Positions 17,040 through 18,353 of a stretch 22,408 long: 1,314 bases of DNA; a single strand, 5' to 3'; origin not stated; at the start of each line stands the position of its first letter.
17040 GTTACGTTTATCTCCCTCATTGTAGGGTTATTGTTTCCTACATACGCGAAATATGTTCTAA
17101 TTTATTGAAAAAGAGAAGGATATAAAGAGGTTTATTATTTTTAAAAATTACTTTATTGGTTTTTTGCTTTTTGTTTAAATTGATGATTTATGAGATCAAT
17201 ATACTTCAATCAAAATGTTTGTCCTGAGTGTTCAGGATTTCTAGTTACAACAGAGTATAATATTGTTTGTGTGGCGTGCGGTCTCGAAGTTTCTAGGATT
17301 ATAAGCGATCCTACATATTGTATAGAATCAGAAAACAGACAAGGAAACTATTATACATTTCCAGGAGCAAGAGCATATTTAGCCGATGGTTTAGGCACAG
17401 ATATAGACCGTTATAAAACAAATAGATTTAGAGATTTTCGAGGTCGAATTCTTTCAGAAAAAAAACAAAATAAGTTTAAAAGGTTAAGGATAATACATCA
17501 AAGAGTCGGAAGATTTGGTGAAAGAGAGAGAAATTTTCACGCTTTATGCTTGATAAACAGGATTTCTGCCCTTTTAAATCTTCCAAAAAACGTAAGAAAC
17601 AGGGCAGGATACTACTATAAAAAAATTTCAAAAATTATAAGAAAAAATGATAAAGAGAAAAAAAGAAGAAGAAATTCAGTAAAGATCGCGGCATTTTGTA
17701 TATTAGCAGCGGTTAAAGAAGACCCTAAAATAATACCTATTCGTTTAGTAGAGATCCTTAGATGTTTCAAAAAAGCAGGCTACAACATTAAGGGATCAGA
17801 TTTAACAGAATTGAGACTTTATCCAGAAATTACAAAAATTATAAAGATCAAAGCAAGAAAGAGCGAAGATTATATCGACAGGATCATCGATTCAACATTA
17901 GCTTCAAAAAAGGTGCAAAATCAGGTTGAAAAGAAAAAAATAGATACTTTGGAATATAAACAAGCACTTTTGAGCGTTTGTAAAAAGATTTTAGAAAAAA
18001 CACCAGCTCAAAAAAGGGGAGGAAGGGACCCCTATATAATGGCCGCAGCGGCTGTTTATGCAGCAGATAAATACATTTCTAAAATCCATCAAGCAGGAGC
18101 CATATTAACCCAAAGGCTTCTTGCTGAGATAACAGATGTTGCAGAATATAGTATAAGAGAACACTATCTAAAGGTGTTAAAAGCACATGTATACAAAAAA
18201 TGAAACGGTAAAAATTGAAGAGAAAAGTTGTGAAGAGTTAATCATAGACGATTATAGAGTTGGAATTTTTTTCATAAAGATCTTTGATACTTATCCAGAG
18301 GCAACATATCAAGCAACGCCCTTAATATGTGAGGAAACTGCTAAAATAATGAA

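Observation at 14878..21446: Candidate archaeal Flp/Tad-like pilus system: hidden 57-aa prepilin plus a TFB-ATPase-TadB/C operon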

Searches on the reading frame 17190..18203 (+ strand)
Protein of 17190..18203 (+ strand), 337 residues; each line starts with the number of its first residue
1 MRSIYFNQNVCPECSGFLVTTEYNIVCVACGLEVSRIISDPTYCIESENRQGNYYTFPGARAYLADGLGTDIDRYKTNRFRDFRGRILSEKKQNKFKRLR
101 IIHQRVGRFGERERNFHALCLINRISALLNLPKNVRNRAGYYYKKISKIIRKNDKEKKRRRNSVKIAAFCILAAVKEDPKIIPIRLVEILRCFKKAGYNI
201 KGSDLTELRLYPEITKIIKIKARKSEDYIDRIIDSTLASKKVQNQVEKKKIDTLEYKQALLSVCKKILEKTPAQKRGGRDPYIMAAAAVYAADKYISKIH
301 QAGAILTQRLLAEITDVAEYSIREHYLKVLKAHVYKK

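Call 6: search_protein_families(library=pfam, proteins=[window:17190-18203:+], max_evalue=0.1)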
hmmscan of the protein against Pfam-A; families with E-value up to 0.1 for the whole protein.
window:17190-18203:+ (337 aa): 4 families
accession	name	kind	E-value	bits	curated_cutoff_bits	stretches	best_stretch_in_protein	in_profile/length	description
PF00382.24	TFIIB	-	5.2e-06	26.8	23.6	1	121-191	11-76/92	Transcription factor TFIIB repeat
PF02637.23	GatB_Yqey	-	0.02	15.2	27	1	175-274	10-108/148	GatB domain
PF08271.17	Zn_Ribbon_TF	-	0.038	14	29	1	10-34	2-29/43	TFIIB zinc-binding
PF06677.18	Auto_anti-p27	-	0.077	13.5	24.1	0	9-31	16-40/40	Sjogren's syndrome/scleroderma autoantigen 1 (Autoantigen p27)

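Call 7: search_protein_families(library=ncbifam, proteins=[window:17190-18203:+], max_evalue=0.1)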
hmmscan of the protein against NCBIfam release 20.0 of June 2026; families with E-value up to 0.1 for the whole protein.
window:17190-18203:+ (337 aa): 3 families
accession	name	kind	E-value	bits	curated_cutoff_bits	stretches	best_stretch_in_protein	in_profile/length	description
NF001658.0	PRK00423.1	subfamily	7.2e-17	61.4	384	1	7-329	12-302/312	transcription initiation factor IIB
NF047723.1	TransFacS4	equivalog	0.011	16.2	120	0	10-34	3-27/90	transcription factor S4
NF034126.3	PRK09521.1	equivalog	0.074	12.8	90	1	10-40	146-176/180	exosome complex RNA-binding protein Csl4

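Call 42: search_solved_structures(query=window:17190-18203:+, max_evalue=1)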
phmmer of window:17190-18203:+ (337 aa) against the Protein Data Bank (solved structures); distinct sequences matched with E-value up to 1: 5.
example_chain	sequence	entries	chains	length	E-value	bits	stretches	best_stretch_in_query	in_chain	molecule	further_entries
2jx3_A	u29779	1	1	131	0.14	14.8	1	95-171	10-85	Protein DEK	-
1c9b_A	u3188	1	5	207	0.19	14.3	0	126-327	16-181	GENERAL TRANSCRIPTION FACTOR IIB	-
1tfb_A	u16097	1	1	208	0.2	14.2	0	126-327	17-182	TFIIB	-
2phg_A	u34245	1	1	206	0.21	14.2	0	127-327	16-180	Transcription initiation factor IIB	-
5wh1_A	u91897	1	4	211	0.22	14.1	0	125-327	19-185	Transcription initiation factor IIB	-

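Call 91: predict_structure(alignment_id=A3)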
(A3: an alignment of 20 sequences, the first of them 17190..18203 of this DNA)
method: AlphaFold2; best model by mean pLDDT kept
length: 337 residues; sequences in the alignment: 20
mean_pLDDT: 77.1   pTM: 0.63
mean pLDDT of the five models: 77.1, 74.5, 73.5, 73.5, 73.3
residues with pLDDT >= 90: 136; 70-90: 110; 50-70: 37; < 50: 54
segments of 3 or more residues with pLDDT < 50: 1-7, 36-75, 105-108
pLDDT, mean of each block of 10 residues (from residue 1): 42 72 63 51 30 29 33 55 79 79 54 80 91 92 90 61 86 89 89 89 85 83 90 96 94 95 95 79 95 94 93 95 93 81
secondary structure, 60 per line:
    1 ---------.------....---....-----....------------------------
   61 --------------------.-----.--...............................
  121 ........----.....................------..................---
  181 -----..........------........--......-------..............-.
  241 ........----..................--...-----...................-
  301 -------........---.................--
elements in order: E17-20 E24-27 E33-36 H90-128 H133-153 H160-177 H186-195 H202-209 H212-217 H225-238 H240-248 H253-270 H281-299 H308-315 H319-335

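Call 93: fold_search(model_id=the predicted structure, library=pdb)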
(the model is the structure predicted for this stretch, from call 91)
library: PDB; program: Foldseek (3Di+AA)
matches with E <= 10: 500; with E <= 0.001: 31
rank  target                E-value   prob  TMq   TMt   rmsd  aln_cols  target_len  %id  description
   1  7nvu_M                1.1e-08  1.00  0.50  0.55  15.1       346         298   18  RNA polymerase II core pre-initiation complex with open promoter DNA (released 2021-05-05)
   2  8s51_M                6.0e-08  1.00  0.47  0.53  15.8       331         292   19  RNA polymerase II core initially transcribing complex with an ordered RNA of 8 nt (released 2024-04-17)
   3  8s52_M                1.5e-07  1.00  0.46  0.52  16.1       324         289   19  RNA polymerase II core initially transcribing complex with an ordered RNA of 10 nt (released 2024-04-17)
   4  8wak_R                1.9e-07  1.00  0.47  0.56  17.0       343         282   18  Structure of transcribing complex 2 (TC2), the initially transcribing complex with Pol II positioned 2nt downstream of (released 2023-12-06)
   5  7egb_R                2.2e-07  1.00  0.46  0.60  16.8       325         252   18  TFIID-based holo PIC on SCP promoter (released 2021-05-05)
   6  7ena_BA               5.7e-07  1.00  0.46  0.60  15.6       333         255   17  TFIID-based PIC-Mediator holo-complex in pre-assembled state (pre-hPIC-MED) (released 2021-05-26)
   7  5iy7_M                6.6e-07  1.00  0.46  0.50  17.0       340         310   18  Human holo-PIC in the open state (released 2016-05-18)
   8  8s5n_M                7.7e-07  1.00  0.47  0.59  15.7       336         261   18  RNA polymerase II core initially transcribing complex with an ordered RNA of 12 nt (released 2024-04-10)
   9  7zwd_M                1.5e-06  1.00  0.44  0.59  17.0       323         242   17  Structure of SNAPc containing Pol II pre-initiation complex bound to U5 snRNA promoter (CC) (released 2022-11-30)
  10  7edx_R                2.7e-06  1.00  0.46  0.60   3.6       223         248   20  p53-bound TFIID-based core PIC on HDM2 promoter (released 2021-05-05)
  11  7egc_R                3.3e-06  1.00  0.46  0.60  15.5       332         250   17  p53-bound TFIID-based holo PIC on HDM2 promoter (released 2021-05-12)
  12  1c9b_A                3.8e-06  1.00  0.45  0.70   4.0       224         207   20  CRYSTAL STRUCTURE OF A HUMAN TBP CORE DOMAIN-HUMAN TFIIB CORE DOMAIN COMPLEX BOUND TO AN EXTENDED, MODIFIED ADENOVIRAL (released 2000-01-10)
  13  7eg8_R                3.8e-06  1.00  0.46  0.60  15.8       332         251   17  TFIID-based core PIC on PUMA promoter (released 2021-05-05)
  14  7zs9_M                5.5e-06  1.00  0.43  0.46  16.8       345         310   17  Yeast RNA polymerase II transcription pre-initiation complex with the +1 nucleosome (complex A) (released 2022-11-16)
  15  7o4i_M                6.4e-06  1.00  0.46  0.50  16.4       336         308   17  Yeast RNA polymerase II transcription pre-initiation complex with initial transcription bubble (released 2021-06-16)
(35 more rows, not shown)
